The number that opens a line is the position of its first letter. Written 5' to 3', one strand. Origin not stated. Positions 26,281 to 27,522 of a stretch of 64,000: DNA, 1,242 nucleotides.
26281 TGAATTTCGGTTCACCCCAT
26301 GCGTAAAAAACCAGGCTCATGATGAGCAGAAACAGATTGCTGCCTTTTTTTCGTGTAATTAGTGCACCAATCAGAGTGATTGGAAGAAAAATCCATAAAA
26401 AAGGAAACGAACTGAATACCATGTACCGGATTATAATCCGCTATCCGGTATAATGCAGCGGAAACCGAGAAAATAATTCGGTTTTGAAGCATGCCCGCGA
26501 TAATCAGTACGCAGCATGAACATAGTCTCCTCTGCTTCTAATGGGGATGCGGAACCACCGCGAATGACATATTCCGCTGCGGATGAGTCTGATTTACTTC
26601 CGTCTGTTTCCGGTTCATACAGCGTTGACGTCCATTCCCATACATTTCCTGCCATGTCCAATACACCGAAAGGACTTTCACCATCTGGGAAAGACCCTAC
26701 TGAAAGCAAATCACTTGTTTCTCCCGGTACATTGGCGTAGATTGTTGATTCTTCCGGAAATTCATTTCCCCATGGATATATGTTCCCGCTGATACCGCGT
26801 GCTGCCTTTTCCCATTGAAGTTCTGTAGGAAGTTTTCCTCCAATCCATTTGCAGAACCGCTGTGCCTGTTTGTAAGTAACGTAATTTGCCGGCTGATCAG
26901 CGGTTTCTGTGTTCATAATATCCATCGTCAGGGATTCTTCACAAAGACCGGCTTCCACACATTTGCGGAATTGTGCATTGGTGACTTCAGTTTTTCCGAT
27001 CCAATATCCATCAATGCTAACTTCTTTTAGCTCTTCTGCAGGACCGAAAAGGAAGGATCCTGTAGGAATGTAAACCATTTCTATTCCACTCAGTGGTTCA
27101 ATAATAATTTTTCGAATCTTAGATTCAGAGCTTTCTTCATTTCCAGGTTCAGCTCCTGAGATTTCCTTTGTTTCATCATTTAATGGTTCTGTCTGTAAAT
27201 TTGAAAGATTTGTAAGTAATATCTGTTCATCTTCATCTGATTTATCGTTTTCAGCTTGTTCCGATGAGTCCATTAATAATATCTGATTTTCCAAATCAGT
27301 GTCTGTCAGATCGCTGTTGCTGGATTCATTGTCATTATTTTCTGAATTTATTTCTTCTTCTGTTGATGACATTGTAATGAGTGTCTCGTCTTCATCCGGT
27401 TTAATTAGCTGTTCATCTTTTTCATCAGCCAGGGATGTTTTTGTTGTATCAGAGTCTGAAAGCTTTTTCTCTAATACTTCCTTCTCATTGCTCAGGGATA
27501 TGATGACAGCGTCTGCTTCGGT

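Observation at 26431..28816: FGE-domain gene fused in frame to a 63-bp tandem-repeat coiled-coil lipoprotein, split by an 11-bp gap inside one repeat unit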

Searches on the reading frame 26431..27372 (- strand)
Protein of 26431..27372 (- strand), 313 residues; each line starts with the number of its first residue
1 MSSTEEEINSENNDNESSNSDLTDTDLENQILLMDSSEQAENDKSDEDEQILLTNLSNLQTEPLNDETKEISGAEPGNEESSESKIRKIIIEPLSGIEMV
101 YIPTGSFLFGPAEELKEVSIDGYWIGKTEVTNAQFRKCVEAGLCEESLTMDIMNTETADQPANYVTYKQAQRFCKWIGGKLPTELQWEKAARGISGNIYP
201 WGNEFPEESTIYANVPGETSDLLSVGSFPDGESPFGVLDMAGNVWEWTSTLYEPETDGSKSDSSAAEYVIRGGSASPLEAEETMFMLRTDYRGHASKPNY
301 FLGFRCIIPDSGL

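Call 9: find_encoding_contigs(protein=window:26431-27372:-, flank=6000, max_places=10)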
Protein window:26431-27372:- (313 aa): 1 contig read that carries it; 1 place shown.
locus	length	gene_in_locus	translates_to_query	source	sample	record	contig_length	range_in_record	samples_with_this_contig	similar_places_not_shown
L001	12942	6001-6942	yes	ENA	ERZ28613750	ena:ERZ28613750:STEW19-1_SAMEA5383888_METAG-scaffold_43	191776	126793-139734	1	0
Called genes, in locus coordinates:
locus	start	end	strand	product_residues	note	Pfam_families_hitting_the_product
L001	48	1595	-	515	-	PF14264:Glucos_trans_II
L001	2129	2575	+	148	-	PF04463:2-thiour_desulf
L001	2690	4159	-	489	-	PF02324:Glyco_hydro_70 (weak), PF00128:Alpha-amylase, PF09154:Alpha-amy_C_pro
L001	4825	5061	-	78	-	-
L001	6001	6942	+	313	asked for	PF03781:FGE-sulfatase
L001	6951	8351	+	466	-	PF03062:MBOAT, PF13813:MBOAT_2 (weak)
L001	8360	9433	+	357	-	PF16822:ALGX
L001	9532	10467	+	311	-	-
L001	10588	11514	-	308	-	PF00389:2-Hacid_dh, PF02826:2-Hacid_dh_C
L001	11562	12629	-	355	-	PF00266:Aminotran_5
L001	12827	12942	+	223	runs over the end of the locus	PF00590:TP_methylase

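Call 11: find_homologous_proteins(query=window:26431-27372:-, max_evalue=0.00001)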
Query window:26431-27372:- (313 aa): 2296 proteins with E <= 0.00001 among 2932 candidates; the best 120 are listed.
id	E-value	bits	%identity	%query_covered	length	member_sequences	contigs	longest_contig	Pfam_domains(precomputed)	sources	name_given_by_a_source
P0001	4.7e-206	701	100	100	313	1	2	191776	PF03781.23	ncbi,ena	-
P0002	6.3e-137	474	92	71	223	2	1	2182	PF03781.23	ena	-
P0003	1.7e-110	387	62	84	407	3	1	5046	PF03781.23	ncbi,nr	ncbi:MAG: SUMF1/EgtB/PvdO family nonheme iron enzyme, partial [Anaerolineaceae bacterium]|nr:SUMF1/E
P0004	2.3e-82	295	47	100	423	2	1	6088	PF03781.23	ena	-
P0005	5.7e-81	290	56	73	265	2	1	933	PF03781.23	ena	-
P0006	5.5e-79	284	40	62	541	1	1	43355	PF03781.23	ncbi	-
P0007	7.9e-74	267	45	99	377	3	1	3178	PF03781.23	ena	-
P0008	1.0e-64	237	39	56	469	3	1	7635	PF03781.23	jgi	jgi:formylglycine-generating enzyme required for sulfatase activity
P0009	1.2e-60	223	42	86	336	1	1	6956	PF03781.23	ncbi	-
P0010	1.2e-59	220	47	73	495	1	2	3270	PF03781.23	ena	-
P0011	1.2e-59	220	39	56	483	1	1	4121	PF03781.23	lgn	-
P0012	1.4e-58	217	38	68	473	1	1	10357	PF03781.23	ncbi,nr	ncbi:MAG: SUMF1/EgtB/PvdO family nonheme iron enzyme [Thermoleophilia bacterium]|nr:SUMF1/EgtB/PvdO 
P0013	1.8e-57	213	46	72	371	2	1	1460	PF03781.23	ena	-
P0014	5.0e-57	212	37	67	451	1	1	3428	PF03781.23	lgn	-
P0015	6.4e-56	208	44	74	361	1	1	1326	PF03781.23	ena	-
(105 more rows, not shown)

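Call 13: find_encoding_contigs(protein=P0003, flank=6000, max_places=5)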
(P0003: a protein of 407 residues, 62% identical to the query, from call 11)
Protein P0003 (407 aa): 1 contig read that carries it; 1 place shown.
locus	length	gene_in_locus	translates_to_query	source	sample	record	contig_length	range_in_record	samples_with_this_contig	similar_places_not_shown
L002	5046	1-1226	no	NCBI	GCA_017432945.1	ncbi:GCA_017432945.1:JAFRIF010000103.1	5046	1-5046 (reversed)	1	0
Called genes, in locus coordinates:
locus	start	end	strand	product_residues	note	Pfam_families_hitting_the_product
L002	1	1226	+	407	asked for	PF03781:FGE-sulfatase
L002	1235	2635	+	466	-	PF03062:MBOAT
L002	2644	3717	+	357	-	PF16822:ALGX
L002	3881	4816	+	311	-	-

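Call 14: find_encoding_contigs(protein=P0004, flank=6000, max_places=5)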
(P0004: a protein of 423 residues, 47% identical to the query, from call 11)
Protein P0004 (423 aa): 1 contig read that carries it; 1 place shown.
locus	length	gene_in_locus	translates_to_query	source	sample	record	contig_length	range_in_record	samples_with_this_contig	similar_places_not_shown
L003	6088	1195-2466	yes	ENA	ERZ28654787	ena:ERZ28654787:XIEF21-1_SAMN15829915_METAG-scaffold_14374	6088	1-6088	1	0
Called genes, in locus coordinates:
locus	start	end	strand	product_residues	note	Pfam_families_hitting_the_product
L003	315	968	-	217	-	-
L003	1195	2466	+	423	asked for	PF03781:FGE-sulfatase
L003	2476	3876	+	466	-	PF03062:MBOAT, PF13813:MBOAT_2 (faint)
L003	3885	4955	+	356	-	PF16822:ALGX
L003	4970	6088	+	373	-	?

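Call 15: find_encoding_contigs(protein=P0007, flank=6000, max_places=5)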
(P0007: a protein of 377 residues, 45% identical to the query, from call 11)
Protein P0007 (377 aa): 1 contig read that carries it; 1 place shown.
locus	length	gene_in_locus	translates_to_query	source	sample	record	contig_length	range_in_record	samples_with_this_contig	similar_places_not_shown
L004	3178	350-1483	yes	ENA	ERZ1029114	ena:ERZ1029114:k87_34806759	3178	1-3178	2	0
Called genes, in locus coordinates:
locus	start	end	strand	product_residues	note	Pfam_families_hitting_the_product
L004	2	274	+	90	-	?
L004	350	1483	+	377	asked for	PF03781:FGE-sulfatase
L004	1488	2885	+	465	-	PF03062:MBOAT, PF13813:MBOAT_2 (faint)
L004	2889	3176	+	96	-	?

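Call 19: list_cluster_members(proteins=[P0001, P0002, P0003, P0004, P0007, P0009])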
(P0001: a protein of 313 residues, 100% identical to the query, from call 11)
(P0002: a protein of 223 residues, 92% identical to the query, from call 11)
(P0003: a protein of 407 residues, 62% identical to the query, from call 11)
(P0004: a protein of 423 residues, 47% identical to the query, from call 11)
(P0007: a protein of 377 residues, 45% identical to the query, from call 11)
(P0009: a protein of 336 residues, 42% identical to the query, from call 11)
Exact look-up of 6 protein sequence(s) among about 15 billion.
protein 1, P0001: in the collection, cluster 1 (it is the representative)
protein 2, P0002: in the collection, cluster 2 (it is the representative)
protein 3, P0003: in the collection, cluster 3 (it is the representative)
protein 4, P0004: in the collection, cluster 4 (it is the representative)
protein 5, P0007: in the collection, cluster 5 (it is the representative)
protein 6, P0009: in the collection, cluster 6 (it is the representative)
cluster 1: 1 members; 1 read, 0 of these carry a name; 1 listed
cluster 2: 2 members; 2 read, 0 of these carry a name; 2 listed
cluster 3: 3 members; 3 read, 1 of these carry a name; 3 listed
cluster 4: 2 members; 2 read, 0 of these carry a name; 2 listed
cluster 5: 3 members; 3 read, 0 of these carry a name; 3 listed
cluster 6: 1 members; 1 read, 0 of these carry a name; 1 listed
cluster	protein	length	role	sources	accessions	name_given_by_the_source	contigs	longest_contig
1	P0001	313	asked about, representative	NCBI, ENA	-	-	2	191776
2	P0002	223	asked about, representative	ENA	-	-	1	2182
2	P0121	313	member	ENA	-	-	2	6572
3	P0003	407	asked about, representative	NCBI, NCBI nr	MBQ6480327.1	MAG: SUMF1/EgtB/PvdO family nonheme iron enzyme, partial [Anaerolineaceae bacterium] | SUMF1/EgtB/PvdO family nonheme iron enzyme [Anaerolineaceae bacterium]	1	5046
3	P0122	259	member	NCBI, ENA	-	-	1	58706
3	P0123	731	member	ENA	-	-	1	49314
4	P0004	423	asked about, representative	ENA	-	-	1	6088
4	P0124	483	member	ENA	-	-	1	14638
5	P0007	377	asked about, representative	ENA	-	-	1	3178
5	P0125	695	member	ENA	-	-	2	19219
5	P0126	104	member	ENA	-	-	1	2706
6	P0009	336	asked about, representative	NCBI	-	-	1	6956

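Call 23: find_encoding_contigs(protein=P0121, flank=6000, max_places=5)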
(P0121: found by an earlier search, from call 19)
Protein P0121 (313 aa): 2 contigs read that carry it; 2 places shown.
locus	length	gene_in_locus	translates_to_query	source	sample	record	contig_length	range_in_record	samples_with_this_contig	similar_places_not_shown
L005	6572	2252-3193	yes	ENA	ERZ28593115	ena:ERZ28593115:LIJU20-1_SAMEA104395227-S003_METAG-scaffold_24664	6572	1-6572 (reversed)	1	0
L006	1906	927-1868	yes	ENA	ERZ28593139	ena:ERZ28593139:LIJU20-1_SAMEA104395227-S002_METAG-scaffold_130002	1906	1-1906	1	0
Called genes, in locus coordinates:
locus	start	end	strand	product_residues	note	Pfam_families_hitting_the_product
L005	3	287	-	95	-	?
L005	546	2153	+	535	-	-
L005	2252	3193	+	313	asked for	PF03781:FGE-sulfatase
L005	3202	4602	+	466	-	PF03062:MBOAT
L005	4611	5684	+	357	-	PF16822:ALGX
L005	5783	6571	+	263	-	?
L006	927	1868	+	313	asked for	PF03781:FGE-sulfatase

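Call 24: find_encoding_contigs(protein=P0122, flank=6000, max_places=5)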
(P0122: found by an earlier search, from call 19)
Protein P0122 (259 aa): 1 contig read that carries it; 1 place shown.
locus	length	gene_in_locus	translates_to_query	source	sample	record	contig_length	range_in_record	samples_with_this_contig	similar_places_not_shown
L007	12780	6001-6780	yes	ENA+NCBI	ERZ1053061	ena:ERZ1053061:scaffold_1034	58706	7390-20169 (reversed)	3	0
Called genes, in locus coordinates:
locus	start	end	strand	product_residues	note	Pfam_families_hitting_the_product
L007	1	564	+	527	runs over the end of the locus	PF13522:GATase_6, PF13537:GATase_7, PF12481:DUF3700 (weak), PF00733:Asn_synthase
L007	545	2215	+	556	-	PF06418:CTP_synth_N, PF00117:GATase, PF07722:Peptidase_C26 (weak)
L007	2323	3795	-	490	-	PF02324:Glyco_hydro_70 (weak), PF00128:Alpha-amylase, PF09154:Alpha-amy_C_pro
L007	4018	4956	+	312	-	-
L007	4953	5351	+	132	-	-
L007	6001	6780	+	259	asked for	PF03781:FGE-sulfatase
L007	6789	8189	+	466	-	PF03062:MBOAT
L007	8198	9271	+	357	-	PF16822:ALGX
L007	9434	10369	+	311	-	-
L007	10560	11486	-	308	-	PF00389:2-Hacid_dh, PF02826:2-Hacid_dh_C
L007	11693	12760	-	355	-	PF00266:Aminotran_5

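Call 25: find_encoding_contigs(protein=P0123, flank=6000, max_places=5)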
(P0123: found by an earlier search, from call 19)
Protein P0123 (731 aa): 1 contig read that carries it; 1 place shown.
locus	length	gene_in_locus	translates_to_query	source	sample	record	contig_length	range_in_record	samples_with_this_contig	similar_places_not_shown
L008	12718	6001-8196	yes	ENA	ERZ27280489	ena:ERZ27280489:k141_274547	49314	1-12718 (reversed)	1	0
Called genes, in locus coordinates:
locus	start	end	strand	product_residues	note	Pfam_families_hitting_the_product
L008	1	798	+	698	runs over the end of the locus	PF12437:GSIII_N, PF00120:Gln-synt_C, PF18318:Gln-synt_C-ter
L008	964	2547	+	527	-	PF13522:GATase_6, PF13537:GATase_7, PF12481:DUF3700 (weak), PF00733:Asn_synthase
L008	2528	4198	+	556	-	PF06418:CTP_synth_N, PF00117:GATase, PF07722:Peptidase_C26 (weak)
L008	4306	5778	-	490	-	PF02324:Glyco_hydro_70 (weak), PF00128:Alpha-amylase, PF09154:Alpha-amy_C_pro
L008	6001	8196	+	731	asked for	PF08614:ATG16 (faint), PF10473:CENP-F_leu_zip (faint), PF12795:MscS_porin (faint), PF13863:DUF4200 (faint), PF14197:Cep57_CLD_2 (faint), PF27605:ODF2_C (weak), PF24161:CCDC39, PF03781:FGE-sulfatase, +12 more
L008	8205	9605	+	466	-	PF03062:MBOAT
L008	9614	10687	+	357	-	PF16822:ALGX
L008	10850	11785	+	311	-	-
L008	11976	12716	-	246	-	?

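Call 27: find_related_loci(query=window:26431-27372:-, collection=genome_contigs, flank=10000)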
Query window:26431-27372:- (313 aa) in genome_contigs; peptide patterns used: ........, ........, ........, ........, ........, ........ (x = any residue, [..] = any of these).
600 stretches matched a pattern (row limit reached: there are more); 581 encode a relative of the query (tblastn E <= 1e-3); the best 80 are kept; 80 distinct loci.
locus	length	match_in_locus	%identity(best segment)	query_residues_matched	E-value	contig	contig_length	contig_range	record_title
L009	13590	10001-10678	42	96-309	1e-47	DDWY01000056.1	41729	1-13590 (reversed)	MAG TPA_asm: Anaerolineaceae bacterium UBA2274 UBA2274_contig_6402, whole genome shotgun sequence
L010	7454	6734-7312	46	94-274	5e-47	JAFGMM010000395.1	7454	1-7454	MAG: Anaerolineae bacterium isolate Zod_Metabat.474 k87_14047216, whole genome shotgun sequence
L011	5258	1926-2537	42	94-274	1e-43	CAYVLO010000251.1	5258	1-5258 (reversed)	MAG TPA_asm: uncultured Anaerolineaceae bacterium isolate SRP241341_co1_181 genome assembly, contig: NODE_14091_length_5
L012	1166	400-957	40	89-261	5e-43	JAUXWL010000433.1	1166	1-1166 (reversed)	MAG: Anaerolineales bacterium isolate C15_maxbin.104 C15_k141_261810, whole genome shotgun sequence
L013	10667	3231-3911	40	99-306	2e-40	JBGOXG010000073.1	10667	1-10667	MAG: Anaerolineae bacterium isolate OBJ_0618_130150_72 k141_3311505_length_10667_cov_104.6533, whole genome shotgun sequ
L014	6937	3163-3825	38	98-306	5e-40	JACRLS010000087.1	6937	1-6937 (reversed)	MAG: Nitrospirae bacterium isolate NC_groundwater_1887_Pr3_B-0.1um_61_7 SR2-18-B1_coassembly_65250, whole genome shotgun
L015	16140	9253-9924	36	92-306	1e-39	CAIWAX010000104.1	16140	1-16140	MAG: uncultured Anaerolineae bacterium isolate Umea3p4_bin-0630 genome assembly, contig: bin-0630:104/496, whole genome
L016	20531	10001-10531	41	99-253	3e-38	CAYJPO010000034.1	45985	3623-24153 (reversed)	MAG TPA_asm: uncultured Anaerolinea sp. isolate ERP124720_co1_191 genome assembly, contig: NODE_1117_length_45985_cov_33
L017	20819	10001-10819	35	53-308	3e-38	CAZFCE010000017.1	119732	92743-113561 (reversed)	MAG TPA_asm: uncultured Caldilineaceae bacterium isolate binchicken_co20_290 genome assembly, contig: NODE_407_length_11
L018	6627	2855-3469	39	96-313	5e-38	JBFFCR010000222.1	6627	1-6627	MAG: Anaerolineae bacterium isolate Mix_mud12.2021.10.58 k141_517759_length_6627_cov_11.9627, whole genome shotgun seque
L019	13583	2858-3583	36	100-306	3e-37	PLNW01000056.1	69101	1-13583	MAG: Myxococcales bacterium isolate fen_1158 73.20120800_E1D.7_contig_4668, whole genome shotgun sequence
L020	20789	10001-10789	34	78-311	3e-37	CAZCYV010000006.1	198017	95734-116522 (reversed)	MAG TPA_asm: uncultured Anaerolinea sp. isolate binchicken_co274_310 genome assembly, contig: NODE_97_length_198017_cov_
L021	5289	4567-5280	39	99-309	2e-37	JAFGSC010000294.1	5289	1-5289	MAG: Candidatus Atribacteria bacterium isolate Zod_Metabat.864 k87_9192718, whole genome shotgun sequence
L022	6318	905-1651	34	90-308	5e-37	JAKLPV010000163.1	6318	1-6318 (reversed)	MAG: Anaerolineae bacterium isolate bin S2.119 k141_499160, whole genome shotgun sequence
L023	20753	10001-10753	34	89-306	1e-36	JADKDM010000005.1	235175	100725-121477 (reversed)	MAG: Candidatus Villigracilis propinquus isolate OdNW_BATAC.378 tig00003644-10-2343220, whole genome shotgun sequence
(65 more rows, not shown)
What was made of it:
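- Tried and rejected: GTDB genome scan with the FGE fragment (call 27).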

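Call 31: find_encoding_contigs(protein=P0125, flank=5000, max_places=5)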
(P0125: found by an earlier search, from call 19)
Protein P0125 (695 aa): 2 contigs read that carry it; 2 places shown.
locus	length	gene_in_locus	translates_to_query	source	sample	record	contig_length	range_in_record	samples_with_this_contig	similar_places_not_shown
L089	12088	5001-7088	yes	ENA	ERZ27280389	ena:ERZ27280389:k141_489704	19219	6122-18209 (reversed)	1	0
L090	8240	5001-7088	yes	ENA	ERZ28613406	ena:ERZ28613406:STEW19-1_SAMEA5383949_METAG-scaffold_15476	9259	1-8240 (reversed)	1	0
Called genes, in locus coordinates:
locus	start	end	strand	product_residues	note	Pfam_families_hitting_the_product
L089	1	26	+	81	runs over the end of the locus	-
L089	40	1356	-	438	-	PF00069:Pkinase, PF07714:PK_Tyr_Ser-Thr, PF03109:ABC1 (weak), PF06293:Kdo (weak)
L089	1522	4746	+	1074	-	PF13623:SurA_N_2 (faint), PF13624:SurA_N_3 (faint), PF00639:Rotamase, PF13145:Rotamase_2, PF13616:Rotamase_3, PF13145:Rotamase_2, PF13616:Rotamase_3, PF00639:Rotamase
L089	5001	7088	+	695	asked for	PF06785:UPF0242 (faint), PF08614:ATG16 (faint), PF16326:ABC_tran_CTD (faint), PF25450:Rab11-FIP3 (faint), PF26095:CC_Bre1 (faint), PF27695:CEP131_C (faint), PF24161:CCDC39, PF03781:FGE-sulfatase, +5 more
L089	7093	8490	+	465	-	PF03062:MBOAT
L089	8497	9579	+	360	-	PF16822:ALGX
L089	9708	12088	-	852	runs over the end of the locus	PF00521:DNA_topoisoIV, PF03989:DNA_gyraseA_C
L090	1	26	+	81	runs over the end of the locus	-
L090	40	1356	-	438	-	PF00069:Pkinase, PF07714:PK_Tyr_Ser-Thr, PF03109:ABC1 (weak), PF06293:Kdo (weak)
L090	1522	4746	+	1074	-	PF13623:SurA_N_2 (faint), PF13624:SurA_N_3 (faint), PF00639:Rotamase, PF13145:Rotamase_2, PF13616:Rotamase_3, PF13145:Rotamase_2, PF13616:Rotamase_3, PF00639:Rotamase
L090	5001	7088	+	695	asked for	PF06785:UPF0242 (faint), PF08614:ATG16 (faint), PF16326:ABC_tran_CTD (faint), PF25450:Rab11-FIP3 (faint), PF26095:CC_Bre1 (faint), PF27695:CEP131_C (faint), PF24161:CCDC39, PF03781:FGE-sulfatase, +5 more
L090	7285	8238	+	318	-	?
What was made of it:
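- On MBOAT plus SGNH glycan O-acyltransferase operon: The order is conserved in L002-L005, L007, L008 and L089 (calls 13-15, 23-25, 31).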
